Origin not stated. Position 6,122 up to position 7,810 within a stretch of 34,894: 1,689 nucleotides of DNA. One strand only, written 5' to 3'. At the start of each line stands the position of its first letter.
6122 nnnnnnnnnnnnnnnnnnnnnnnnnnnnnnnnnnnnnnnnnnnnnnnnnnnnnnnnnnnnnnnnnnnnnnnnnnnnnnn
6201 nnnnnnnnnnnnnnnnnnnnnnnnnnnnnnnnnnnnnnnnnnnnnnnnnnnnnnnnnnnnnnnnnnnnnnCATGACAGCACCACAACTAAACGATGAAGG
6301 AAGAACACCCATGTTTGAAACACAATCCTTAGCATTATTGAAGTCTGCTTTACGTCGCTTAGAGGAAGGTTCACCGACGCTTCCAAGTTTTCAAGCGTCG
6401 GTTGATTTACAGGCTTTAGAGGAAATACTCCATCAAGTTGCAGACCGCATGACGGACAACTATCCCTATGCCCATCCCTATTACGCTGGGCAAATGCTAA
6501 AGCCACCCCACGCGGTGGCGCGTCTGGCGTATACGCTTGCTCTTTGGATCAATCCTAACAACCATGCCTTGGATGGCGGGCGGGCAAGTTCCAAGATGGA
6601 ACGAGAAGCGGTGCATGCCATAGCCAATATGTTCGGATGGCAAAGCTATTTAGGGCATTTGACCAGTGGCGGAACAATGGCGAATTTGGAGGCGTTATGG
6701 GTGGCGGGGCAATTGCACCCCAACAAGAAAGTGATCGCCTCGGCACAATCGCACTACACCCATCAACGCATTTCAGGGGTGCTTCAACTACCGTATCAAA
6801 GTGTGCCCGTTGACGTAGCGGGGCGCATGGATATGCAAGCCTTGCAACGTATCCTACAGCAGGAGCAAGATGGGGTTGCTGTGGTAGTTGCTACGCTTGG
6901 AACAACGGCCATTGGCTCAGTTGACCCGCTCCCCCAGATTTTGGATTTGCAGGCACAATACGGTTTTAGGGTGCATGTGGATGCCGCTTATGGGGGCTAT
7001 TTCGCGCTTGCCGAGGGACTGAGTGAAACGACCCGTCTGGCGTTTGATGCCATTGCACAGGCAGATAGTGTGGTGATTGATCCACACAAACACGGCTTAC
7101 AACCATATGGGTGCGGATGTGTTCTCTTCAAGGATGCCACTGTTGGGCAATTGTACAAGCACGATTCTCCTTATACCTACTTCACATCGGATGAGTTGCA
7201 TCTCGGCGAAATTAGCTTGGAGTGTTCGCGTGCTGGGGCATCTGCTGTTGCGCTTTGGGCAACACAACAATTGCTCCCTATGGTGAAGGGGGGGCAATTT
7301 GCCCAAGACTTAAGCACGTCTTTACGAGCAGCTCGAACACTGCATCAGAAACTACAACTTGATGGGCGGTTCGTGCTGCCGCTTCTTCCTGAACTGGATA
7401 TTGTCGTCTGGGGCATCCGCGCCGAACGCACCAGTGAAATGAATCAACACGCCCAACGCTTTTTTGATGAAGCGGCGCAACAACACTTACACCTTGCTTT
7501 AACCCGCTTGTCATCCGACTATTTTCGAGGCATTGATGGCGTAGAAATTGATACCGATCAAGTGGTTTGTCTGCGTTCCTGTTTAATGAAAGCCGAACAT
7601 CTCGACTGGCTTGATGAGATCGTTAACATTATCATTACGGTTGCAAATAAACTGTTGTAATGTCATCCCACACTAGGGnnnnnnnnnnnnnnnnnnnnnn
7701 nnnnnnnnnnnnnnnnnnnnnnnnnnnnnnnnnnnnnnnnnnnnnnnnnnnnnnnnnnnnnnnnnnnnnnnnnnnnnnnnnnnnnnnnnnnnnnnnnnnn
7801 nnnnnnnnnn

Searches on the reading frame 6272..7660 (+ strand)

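Call 19: search_protein_families(library=pfam, proteins=[window:6272-7660:+], max_evalue=0.0001)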
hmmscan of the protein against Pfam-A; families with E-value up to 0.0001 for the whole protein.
window:6272-7660:+ (462 aa): 4 families
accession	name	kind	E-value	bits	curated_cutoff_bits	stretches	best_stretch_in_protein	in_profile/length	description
PF00282.25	Pyridoxal_deC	-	3.9e-29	102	27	1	152-379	146-371/375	Pyridoxal-dependent decarboxylase conserved domain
PF01212.27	Beta_elim_lyase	-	5.8e-10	39.4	27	1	109-294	33-215/288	Beta-eliminating lyase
PF00155.27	Aminotran_1_2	-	5.5e-09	36.1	19.7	1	130-245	70-193/361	Aminotransferase class I and II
PF00266.25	Aminotran_5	-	4.1e-07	29.7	21.5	1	103-239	38-177/371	Aminotransferase class-V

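Call 67: search_protein_families(library=ncbifam, proteins=[window:6272-7660:+], max_evalue=1e-10)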
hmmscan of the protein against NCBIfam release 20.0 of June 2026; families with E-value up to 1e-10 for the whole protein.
window:6272-7660:+ (462 aa): 5 families
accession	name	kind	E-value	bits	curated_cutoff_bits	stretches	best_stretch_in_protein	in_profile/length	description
TIGR03812.1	tyr_de_CO2_Arch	equivalog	5.4e-40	137.4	299.4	1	50-379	3-323/375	tyrosine decarboxylase MfnA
TIGR03811.1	tyr_de_CO2_Ent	equivalog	8.8e-37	126.8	905.3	2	37-148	52-163/608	tyrosine decarboxylase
TIGR03799.1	NOD_PanD_pyr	equivalog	6.3e-32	110.6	606.1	1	153-402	211-457/522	pyridoxal-dependent aspartate 1-decarboxylase PanP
NF002748.0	PRK02769.1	equivalog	3.3e-31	108.3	305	1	106-364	63-313/382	histidine decarboxylase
NF052646.1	DABADecarRhbB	equivalog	3.1e-28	98.6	900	1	93-290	119-326/491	L-2,4-diaminobutyrate decarboxylase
